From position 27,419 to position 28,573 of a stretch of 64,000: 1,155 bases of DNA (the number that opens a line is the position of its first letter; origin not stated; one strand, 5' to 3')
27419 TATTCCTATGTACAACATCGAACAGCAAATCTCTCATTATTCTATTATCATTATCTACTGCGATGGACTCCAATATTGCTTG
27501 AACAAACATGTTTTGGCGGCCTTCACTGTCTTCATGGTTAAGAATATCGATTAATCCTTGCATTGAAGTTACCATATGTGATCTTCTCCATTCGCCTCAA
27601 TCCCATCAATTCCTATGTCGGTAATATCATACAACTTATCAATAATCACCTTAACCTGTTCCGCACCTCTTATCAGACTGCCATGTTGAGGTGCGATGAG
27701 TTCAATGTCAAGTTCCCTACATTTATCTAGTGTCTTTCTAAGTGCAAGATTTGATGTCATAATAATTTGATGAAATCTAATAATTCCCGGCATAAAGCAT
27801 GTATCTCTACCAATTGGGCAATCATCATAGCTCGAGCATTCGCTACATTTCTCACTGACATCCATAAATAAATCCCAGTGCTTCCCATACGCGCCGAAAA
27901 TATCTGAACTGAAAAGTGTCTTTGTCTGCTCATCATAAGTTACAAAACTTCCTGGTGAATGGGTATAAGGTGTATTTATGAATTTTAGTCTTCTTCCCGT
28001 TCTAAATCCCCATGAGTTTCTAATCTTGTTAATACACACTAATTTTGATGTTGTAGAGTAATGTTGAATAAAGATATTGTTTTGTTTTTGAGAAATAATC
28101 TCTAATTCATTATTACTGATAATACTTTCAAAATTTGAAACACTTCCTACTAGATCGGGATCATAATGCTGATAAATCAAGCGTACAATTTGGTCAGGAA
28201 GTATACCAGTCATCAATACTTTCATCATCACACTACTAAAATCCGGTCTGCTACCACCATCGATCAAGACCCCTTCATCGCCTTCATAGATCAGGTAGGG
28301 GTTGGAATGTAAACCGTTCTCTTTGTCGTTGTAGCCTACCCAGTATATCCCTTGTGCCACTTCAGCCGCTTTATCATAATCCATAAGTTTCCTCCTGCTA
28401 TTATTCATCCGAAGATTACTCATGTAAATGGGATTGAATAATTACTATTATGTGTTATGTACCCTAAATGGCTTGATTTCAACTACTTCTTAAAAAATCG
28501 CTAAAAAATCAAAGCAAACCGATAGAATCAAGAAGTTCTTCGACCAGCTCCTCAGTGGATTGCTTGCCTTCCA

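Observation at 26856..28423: Diiron MBL-fold (ODP/flavodiiron-like) sensor gene overlapping a GGDEF cyclase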

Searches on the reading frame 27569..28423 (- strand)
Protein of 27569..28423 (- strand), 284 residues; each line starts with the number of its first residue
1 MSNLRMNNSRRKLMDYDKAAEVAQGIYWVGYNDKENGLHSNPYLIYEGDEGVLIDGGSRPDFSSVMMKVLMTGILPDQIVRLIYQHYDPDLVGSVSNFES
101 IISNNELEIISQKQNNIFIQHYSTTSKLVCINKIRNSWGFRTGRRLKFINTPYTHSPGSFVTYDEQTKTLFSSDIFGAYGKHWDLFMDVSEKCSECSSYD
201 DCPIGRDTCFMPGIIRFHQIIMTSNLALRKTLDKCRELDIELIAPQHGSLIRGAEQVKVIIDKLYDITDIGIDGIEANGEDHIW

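Call 3: search_protein_families(library=pfam, proteins=[window:27569-28423:-], max_evalue=0.1)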
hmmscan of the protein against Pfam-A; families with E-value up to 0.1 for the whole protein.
window:27569-28423:- (284 aa): 2 families
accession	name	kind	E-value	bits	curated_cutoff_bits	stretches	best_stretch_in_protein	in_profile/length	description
PF19583.5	ODP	-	9e-55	186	27.2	1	38-248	1-194/194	ODP family beta lactamase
PF00753.33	Lactamase_B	-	1.7e-13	51.4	22.7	1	38-247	4-196/196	Metallo-beta-lactamase superfamily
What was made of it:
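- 27569..28384 (-): ODP-family (oxygen-binding di-iron protein-like) sensor gene, 271 aa from the corrected start M14. The 284-aa ORF reaching 28423 is an over-extension. Pfam PF19583, 186 bits (call 3).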

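Call 4: search_protein_families(library=ncbifam, proteins=[window:27569-28423:-], max_evalue=0.1)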
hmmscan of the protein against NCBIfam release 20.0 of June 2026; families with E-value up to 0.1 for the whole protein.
window:27569-28423:- (284 aa): 3 families
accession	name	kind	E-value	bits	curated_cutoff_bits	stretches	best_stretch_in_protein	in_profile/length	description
NF003954.0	PRK05452.1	equivalog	7.2e-11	41.6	711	1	35-196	30-191/479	anaerobic nitric oxide reductase flavorubredoxin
NF008887.0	PRK11921.1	equivalog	1.1e-09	37.7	635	1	36-253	31-231/396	anaerobic nitric oxide reductase flavorubredoxin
TIGR04558.1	SoxH_rel_PQQ_1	hypoth_equivalog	3.6e-05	23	300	1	19-175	8-177/285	quinoprotein relay system zinc metallohydrolase 1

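Call 5: search_solved_structures(query=window:27569-28423:-, max_evalue=1, show_alignments=4)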
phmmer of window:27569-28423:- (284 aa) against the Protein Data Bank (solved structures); distinct sequences matched with E-value up to 1: 36.
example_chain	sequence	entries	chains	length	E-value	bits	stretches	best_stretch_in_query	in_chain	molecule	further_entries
6qrq_B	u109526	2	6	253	2.9e-23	86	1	27-264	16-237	Oxygen-binding diiron protein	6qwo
6qnm_A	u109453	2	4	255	6.8e-17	65.1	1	26-264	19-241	OXYGEN-BINDING DI-IRON PROTEIN | Uncharacterized protein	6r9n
4dik_A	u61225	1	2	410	1.8e-08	37.4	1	36-180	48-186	FLAVOPROTEIN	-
1vme_A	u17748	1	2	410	3.4e-08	36.5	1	36-180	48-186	Flavoprotein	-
4dil_A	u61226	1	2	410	3.4e-08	36.5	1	36-180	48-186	FLAVOPROTEIN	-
5v8s_A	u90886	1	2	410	4.7e-08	36.1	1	36-180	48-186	Flavoprotein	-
4fek_A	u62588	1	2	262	2e-06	30.7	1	35-199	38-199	Putative diflavin flavoprotein A 5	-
7r2p_A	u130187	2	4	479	2.5e-06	30.4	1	37-197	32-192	Anaerobic nitric oxide reductase flavorubredoxin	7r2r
7r0f_A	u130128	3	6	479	2.6e-06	30.4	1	37-197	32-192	Anaerobic nitric oxide reductase flavorubredoxin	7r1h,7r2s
6etb_A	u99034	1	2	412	3.7e-06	29.8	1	37-191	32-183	Anaerobic nitric oxide reductase flavorubredoxin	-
7r1j_A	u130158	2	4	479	4.3e-06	29.6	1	37-197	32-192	Anaerobic nitric oxide reductase flavorubredoxin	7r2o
4d02_A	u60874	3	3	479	4.4e-06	29.6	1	37-197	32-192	ANAEROBIC NITRIC OXIDE REDUCTASE FLAVORUBREDOXIN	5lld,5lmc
2q9u_A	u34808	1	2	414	1.1e-05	28.2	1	18-190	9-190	A-type flavoprotein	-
2ohh_A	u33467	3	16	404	2.4e-05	27.1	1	19-179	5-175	Type A flavoprotein fprA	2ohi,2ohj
1ycf_A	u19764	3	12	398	0.00023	23.9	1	35-250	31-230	Nitric oxide reductase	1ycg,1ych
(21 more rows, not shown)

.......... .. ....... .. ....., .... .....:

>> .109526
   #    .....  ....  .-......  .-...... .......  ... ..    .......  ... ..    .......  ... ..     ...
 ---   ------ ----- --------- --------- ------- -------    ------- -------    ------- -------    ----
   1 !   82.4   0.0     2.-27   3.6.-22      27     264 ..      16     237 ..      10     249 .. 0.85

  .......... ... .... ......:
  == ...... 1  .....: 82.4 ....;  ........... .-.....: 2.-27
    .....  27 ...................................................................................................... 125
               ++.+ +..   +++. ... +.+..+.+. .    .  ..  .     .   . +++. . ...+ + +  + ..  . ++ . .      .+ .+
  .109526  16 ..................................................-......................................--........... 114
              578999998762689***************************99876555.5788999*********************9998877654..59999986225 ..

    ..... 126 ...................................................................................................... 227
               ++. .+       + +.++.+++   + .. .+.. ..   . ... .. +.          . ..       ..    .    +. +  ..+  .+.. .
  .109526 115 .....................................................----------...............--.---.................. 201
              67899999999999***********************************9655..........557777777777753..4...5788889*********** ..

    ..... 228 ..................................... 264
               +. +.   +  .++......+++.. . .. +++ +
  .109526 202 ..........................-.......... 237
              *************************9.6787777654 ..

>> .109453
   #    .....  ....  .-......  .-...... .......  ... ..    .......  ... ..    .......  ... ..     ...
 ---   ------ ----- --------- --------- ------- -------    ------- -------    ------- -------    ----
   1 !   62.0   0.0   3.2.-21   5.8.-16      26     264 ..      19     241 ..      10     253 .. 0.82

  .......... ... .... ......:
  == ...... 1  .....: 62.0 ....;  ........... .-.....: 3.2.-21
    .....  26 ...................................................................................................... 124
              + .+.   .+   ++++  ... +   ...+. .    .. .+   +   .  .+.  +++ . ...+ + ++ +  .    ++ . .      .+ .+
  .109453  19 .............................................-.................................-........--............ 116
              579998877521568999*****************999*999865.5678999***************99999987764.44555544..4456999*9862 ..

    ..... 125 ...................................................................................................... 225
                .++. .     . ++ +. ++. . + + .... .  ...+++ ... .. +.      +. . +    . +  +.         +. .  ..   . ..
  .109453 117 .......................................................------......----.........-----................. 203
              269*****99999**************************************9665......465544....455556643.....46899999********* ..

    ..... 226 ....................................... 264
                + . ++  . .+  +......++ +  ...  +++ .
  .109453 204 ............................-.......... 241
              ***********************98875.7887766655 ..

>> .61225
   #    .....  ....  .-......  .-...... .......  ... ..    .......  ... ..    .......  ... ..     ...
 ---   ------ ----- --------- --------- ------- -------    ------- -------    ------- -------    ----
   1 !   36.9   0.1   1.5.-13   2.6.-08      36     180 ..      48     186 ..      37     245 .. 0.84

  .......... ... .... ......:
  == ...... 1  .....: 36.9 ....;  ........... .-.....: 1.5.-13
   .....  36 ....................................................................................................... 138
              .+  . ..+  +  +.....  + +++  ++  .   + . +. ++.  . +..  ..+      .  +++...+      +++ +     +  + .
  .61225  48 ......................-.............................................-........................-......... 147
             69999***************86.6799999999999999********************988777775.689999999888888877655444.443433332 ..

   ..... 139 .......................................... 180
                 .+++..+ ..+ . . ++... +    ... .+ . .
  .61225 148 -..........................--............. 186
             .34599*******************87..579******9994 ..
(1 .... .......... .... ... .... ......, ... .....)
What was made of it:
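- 27569..28384 (-): PDB sequence hits 6qrq 2.9e-23 and 6qnm 6.8e-17 (call 5).
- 27959..27961 (-): Ligand His155 (motif 3). Aligned with the ODP His in 6qrq and 6qnm (call 5).
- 27902..27904 (-): Ligand Asp174 (motif 4; bridging Asp by analogy). Aligned with the SGD motif of 6qrq and 6qnm (call 5).
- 27683..27688 (-): Gln246-His247 of the PQHG motif (motif 5). The Gln is the ODP-specific ligand. Aligned to APQHG of 6qrq and 6qnm (call 5).
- Checked: It aligns residue for residue with the crystallised ODPs 6qrq and 6qnm (call 5).
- This is the segment where the query differs most from Tm/Td ODP (call 5).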

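Call 7: find_homologous_proteins(query=window:27569-28423:-, max_evalue=0.00001)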
Query window:27569-28423:- (284 aa): 1492 proteins with E <= 0.00001 among 1774 candidates; the best 120 are listed.
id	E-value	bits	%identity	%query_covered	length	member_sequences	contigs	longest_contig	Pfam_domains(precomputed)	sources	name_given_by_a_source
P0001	1.9e-181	620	98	95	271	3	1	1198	PF19583.6,PF00753.34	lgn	-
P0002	5.3e-144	497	75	95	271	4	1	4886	PF19583.6,PF00753.34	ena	-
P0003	7.4e-140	483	73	95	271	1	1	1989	PF19583.6,PF00753.34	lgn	-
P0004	7.9e-140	483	71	95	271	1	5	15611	PF19583.6,PF00753.34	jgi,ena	-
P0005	2.2e-139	482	73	95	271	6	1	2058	PF19583.6,PF00753.34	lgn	-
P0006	1.8e-138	479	72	95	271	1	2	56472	PF19583.6,PF00753.34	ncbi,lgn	-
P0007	8.9e-137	473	72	95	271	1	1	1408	PF19583.6,PF00753.34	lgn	-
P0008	1.3e-136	473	68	100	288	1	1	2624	PF19583.6,PF00753.34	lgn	-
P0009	2.1e-136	472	71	95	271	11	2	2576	PF19583.6,PF00753.34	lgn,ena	-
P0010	2.4e-135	469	71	95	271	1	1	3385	PF19583.6,PF00753.34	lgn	-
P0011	2.5e-135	469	70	95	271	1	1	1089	PF19583.6,PF00753.34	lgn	-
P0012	9.2e-133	460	69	95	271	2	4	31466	PF19583.6,PF00753.34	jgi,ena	-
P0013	1.0e-132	460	71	93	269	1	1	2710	PF19583.6,PF00753.34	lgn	-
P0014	3.3e-132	458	70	95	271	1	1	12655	PF19583.6,PF00753.34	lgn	-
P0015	1.5e-131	456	70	95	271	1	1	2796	PF19583.6,PF00753.34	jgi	-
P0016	7.8e-130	451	72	95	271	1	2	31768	PF19583.6,PF00753.34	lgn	-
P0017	2.0e-129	449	69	95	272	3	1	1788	PF19583.6,PF00753.34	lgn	-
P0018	3.1e-129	449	68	95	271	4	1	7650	PF19583.6,PF00753.34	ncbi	-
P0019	5.0e-128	445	68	95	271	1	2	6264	PF19583.6,PF00753.34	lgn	-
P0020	9.9e-128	444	67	95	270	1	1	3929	PF19583.6,PF00753.34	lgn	-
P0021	1.8e-127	443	67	95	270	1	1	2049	PF19583.6,PF00753.34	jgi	-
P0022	4.0e-127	442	67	95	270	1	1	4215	PF19583.6,PF00753.34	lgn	-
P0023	8.5e-125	434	67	95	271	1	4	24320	PF19583.6,PF00753.34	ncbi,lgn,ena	-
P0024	8.7e-122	424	66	95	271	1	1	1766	PF19583.6,PF00753.34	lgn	-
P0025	1.5e-114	400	63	95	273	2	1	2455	PF19583.6,PF00753.34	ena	-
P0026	2.4e-109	383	58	98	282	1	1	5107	PF19583.6,PF00753.34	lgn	-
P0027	3.2e-100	353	55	93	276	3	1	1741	PF19583.6,PF00753.34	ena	-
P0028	2.4e-99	350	55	93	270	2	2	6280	PF19583.6,PF00753.34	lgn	-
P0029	4.2e-99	350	57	92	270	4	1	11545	PF19583.6,PF00753.34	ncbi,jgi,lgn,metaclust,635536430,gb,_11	metaclust:\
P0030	4.9e-99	349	56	95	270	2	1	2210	PF19583.6,PF00753.34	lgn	-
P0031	5.3e-99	349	56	95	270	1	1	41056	PF19583.6,PF00753.34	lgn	-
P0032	5.8e-99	349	55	93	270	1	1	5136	PF19583.6,PF00753.34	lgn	-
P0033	1.8e-98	348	56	93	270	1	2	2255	PF19583.6,PF00753.34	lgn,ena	-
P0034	1.9e-98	348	55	96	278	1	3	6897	PF19583.6,PF00753.34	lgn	-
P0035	5.6e-98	346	57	93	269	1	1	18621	PF19583.6,PF00753.34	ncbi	-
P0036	7.4e-98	346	53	96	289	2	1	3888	PF19583.6,PF00753.34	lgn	-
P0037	1.5e-97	345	55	95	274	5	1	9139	PF19583.6,PF00753.34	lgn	-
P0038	7.7e-97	342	57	92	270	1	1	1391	PF19583.6,PF00753.34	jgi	jgi:flavorubredoxin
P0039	9.0e-97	342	53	95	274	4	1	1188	PF19583.6,PF00753.34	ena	-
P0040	1.3e-96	341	55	92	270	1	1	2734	PF19583.6,PF00753.34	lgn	-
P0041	6.5e-96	339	57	94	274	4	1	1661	PF19583.6,PF00753.34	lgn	-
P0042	1.1e-95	338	55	92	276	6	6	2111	PF19583.6,PF00753.34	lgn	-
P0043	1.6e-95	338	56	94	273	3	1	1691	PF19583.6,PF00753.34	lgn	-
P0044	1.8e-95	338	57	92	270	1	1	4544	PF19583.6,PF00753.34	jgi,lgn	-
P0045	3.2e-95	337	55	92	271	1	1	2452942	PF19583.6,PF00753.34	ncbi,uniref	ncbi:MBL fold metallo-hydrolase [Natroniella sp. ANB-PHB2]|uniref:MBL fold metallo-hydrolase n=1 Tax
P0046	4.0e-95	337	56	93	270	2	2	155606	PF19583.6,PF00753.34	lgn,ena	-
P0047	7.4e-95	336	55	92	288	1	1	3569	PF19583.6,PF00753.34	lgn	-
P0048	9.8e-95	335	54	93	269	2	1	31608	PF19583.6,PF00753.34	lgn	-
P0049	1.2e-94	335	56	94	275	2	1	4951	PF19583.6,PF00753.34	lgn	-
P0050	1.4e-94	335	56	92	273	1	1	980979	PF19583.6,PF00753.34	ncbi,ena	-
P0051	2.7e-94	334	54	95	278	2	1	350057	PF19583.6,PF00753.34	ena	-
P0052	3.5e-94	334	52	95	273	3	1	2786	PF19583.6,PF00753.34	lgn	-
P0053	4.2e-94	333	56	94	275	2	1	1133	PF19583.6,PF00753.34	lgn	-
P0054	5.3e-94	333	53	92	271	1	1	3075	PF19583.6,PF00753.34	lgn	-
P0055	8.6e-94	332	52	92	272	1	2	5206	PF19583.6,PF00753.34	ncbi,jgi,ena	-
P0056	9.5e-94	332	52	97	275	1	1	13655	PF19583.6,PF00753.34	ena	-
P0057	9.6e-94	332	53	94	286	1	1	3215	PF19583.6,PF00753.34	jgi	jgi:flavorubredoxin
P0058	2.4e-93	331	55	94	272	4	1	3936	PF19583.6,PF00753.34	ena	-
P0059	2.4e-93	331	53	97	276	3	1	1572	PF19583.6,PF00753.34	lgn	-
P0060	2.7e-93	331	53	93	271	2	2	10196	PF19583.6,PF00753.34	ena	-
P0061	3.2e-93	330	53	92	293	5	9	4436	PF19583.6,PF00753.34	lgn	-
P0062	3.2e-93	330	53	93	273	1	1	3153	PF19583.6,PF00753.34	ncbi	-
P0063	3.7e-93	330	53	93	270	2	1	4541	PF19583.6,PF00753.34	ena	-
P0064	3.8e-93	330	54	92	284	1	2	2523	PF19583.6,PF00753.34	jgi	-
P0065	4.1e-93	330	53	95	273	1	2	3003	PF19583.6,PF00753.34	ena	-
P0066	6.0e-93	329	53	91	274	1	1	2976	PF19583.6,PF00753.34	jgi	-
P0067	1.0e-92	329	53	92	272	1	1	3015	PF19583.6,PF00753.34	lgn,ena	-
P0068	1.1e-92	329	51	95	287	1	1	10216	PF19583.6,PF00753.34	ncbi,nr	ncbi:MAG: MBL fold metallo-hydrolase [Desulfobacterales bacterium]|nr:MBL fold metallo-hydrolase [De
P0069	1.3e-92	328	54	88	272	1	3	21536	PF19583.6,PF00753.34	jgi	jgi:flavorubredoxin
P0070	1.3e-92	328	53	98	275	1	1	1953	PF19583.6,PF00753.34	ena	-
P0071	2.2e-92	328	52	95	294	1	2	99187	PF19583.6,PF00753.34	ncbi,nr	ncbi:MAG: MBL fold metallo-hydrolase [Nitrospirae bacterium]|nr:MBL fold metallo-hydrolase [Nitrospi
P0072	3.6e-92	327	50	96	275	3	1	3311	PF19583.6,PF00753.34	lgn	-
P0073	3.7e-92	327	55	92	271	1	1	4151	PF19583.6,PF00753.34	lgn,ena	-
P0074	3.8e-92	327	53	97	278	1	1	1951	PF19583.6,PF00753.34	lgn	-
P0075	4.0e-92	327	50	95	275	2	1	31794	PF19583.6,PF00753.34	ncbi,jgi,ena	-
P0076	5.5e-92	326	51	96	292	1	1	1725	PF19583.6,PF00753.34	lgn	-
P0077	6.5e-92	326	55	90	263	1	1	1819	PF19583.6,PF00753.34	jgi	jgi:flavorubredoxin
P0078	6.6e-92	326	53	95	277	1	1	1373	PF19583.6,PF00753.34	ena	-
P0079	7.7e-92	326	53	98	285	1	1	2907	PF19583.6,PF00753.34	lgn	-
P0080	8.2e-92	326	53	92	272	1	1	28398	PF19583.6,PF00753.34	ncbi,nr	ncbi:MBL fold metallo-hydrolase [bacterium]|nr:MBL fold metallo-hydrolase [bacterium]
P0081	1.1e-91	325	55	92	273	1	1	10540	PF19583.6,PF00753.34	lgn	-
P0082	1.3e-91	325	52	98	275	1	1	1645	PF19583.6,PF00753.34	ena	-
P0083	1.4e-91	325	51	95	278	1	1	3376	PF19583.6,PF00753.34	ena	-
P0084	1.8e-91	325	51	96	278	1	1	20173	PF19583.6,PF00753.34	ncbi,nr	ncbi:MAG: MBL fold metallo-hydrolase [Clostridiaceae bacterium]|nr:MBL fold metallo-hydrolase [Clost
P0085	1.8e-91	325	52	93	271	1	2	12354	PF19583.6,PF00753.34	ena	-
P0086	2.0e-91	324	56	92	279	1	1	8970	PF19583.6,PF00753.34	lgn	-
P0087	2.1e-91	324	50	97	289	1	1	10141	PF19583.6,PF00753.34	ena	-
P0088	2.2e-91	324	50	92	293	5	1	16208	PF19583.6,PF00753.34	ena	-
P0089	2.3e-91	324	53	92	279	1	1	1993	PF19583.6,PF00753.34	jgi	jgi:flavorubredoxin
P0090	2.4e-91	324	56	93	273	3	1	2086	PF19583.6,PF00753.34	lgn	-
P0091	2.7e-91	324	52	94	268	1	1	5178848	PF19583.6,PF00753.34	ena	-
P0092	2.7e-91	324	52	93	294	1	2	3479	PF19583.6,PF00753.34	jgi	-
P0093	2.9e-91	324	52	92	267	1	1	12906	PF19583.6,PF00753.34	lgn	-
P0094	2.9e-91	324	51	92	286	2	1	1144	PF19583.6,PF00753.34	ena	-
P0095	3.2e-91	324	54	89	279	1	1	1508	PF19583.6,PF00753.34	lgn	-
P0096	3.7e-91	324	51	95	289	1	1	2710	PF19583.6,PF00753.34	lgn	-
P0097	5.0e-91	323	56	88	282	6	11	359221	PF19583.6,PF00753.34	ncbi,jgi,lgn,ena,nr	ncbi:MAG: MBL fold metallo-hydrolase [Clostridiales bacterium]|jgi:flavorubredoxin|nr:MBL fold metal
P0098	5.5e-91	323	50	98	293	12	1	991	PF19583.6,PF00753.34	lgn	-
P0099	5.7e-91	323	51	95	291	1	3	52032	PF19583.6,PF00753.34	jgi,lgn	jgi:flavorubredoxin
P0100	6.2e-91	323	53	92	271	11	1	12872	PF19583.6,PF00753.34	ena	-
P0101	6.3e-91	323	55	92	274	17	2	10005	PF19583.6,PF00753.34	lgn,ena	-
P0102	6.4e-91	323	54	90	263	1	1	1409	PF19583.6,PF00753.34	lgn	-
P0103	6.5e-91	323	55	90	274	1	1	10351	PF19583.6,PF00753.34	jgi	-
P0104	8.9e-91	322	50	95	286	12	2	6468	PF19583.6,PF00753.34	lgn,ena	-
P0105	9.3e-91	322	50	95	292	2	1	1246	PF19583.6,PF00753.34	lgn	-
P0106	9.4e-91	322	50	96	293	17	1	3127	PF19583.6,PF00753.34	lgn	-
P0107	1.2e-90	322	53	93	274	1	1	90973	PF19583.6,PF00753.34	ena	-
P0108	1.2e-90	322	53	94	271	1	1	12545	PF19583.6,PF00753.34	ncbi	ncbi:MAG: MBL fold metallo-hydrolase [Bacillota bacterium]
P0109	1.3e-90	322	51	96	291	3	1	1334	PF19583.6,PF00753.34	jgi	jgi:flavorubredoxin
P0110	1.4e-90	322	52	94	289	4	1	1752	PF19583.6,PF00753.34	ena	-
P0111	1.6e-90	322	49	95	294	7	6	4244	PF19583.6,PF00753.34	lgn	-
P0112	2.0e-90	321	51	95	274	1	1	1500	PF19583.6,PF00753.34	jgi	-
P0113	2.1e-90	321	53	89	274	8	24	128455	PF19583.6,PF00753.34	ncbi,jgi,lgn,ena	jgi:flavorubredoxin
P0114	2.1e-90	321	55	91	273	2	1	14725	PF19583.6,PF00753.34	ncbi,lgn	ncbi:MAG: MBL fold metallo-hydrolase [Acidaminococcaceae bacterium]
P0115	2.1e-90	321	54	95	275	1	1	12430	PF19583.6,PF00753.34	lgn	-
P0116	2.2e-90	321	49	95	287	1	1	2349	PF19583.6,PF00753.34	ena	-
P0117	2.5e-90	321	52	92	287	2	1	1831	PF19583.6,PF00753.34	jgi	jgi:flavorubredoxin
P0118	2.8e-90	321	50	92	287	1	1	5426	PF19583.6,PF00753.34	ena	-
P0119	2.8e-90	321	53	92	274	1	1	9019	PF19583.6,PF00753.34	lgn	-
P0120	2.8e-90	321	51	95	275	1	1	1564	PF19583.6,PF00753.34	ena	-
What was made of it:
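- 27569..28384 (-): Homologues are 271 aa (call 7).
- No fusion protein (ODP joined to an output domain) appeared among the 120 best homologues (call 7).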

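Call 13: find_related_loci(query=window:27569-28423:-, collection=genome_contigs, flank=6000)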
Query window:27569-28423:- (284 aa) in genome_contigs; peptide patterns used: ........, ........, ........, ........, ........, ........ (x = any residue, [..] = any of these).
68 stretches matched a pattern; 1 encode a relative of the query (tblastn E <= 1e-3); 1 distinct loci.
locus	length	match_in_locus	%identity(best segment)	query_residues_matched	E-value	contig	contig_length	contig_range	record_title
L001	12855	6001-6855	69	1-284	2e-142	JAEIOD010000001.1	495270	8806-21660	MAG: Clostridiales bacterium isolate MAG21 NODE_12_length_495270_cov_18.594881, whole genome shotgun sequence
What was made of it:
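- Tried and rejected: The genome_contigs scan with the single ODP sequence returned only one locus (call 13) and used up that scan.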

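Call 15: find_encoding_contigs(protein=P0006, flank=5000, max_places=3)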
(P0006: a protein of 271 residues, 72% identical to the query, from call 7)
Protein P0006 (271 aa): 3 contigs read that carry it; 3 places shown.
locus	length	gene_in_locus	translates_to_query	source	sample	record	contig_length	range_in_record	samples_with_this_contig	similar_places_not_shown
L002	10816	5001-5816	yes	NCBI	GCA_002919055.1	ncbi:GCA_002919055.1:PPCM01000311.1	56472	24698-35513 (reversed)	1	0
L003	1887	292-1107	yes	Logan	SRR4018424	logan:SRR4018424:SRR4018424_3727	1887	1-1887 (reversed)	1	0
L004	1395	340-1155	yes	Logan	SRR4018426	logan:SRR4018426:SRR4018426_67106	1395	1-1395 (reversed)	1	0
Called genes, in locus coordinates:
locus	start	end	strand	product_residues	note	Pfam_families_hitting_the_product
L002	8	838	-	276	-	PF00072:Response_reg, PF01814:Hemerythrin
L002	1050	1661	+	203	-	PF00005:ABC_tran, PF02463:SMC_N (weak), PF13304:AAA_21 (weak)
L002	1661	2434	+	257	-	PF03649:UPF0014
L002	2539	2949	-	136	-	-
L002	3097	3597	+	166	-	PF13527:Acetyltransf_9 (faint), PF00583:Acetyltransf_1, PF13673:Acetyltransf_10, PF13508:Acetyltransf_7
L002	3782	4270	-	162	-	PF13302:Acetyltransf_3, PF13420:Acetyltransf_4, PF00583:Acetyltransf_1, PF13673:Acetyltransf_10, PF13508:Acetyltransf_7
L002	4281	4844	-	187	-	PF00300:His_Phos_1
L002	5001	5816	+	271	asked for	PF00753:Lactamase_B, PF19583:ODP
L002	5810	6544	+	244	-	PF00990:GGDEF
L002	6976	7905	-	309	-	PF02653:BPD_transp_2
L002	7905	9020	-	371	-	PF02653:BPD_transp_2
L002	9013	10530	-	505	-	PF00005:ABC_tran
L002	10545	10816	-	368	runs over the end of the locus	PF02608:Bmp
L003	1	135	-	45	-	?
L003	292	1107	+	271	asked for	PF00753:Lactamase_B, PF19583:ODP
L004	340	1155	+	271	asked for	PF00753:Lactamase_B, PF19583:ODP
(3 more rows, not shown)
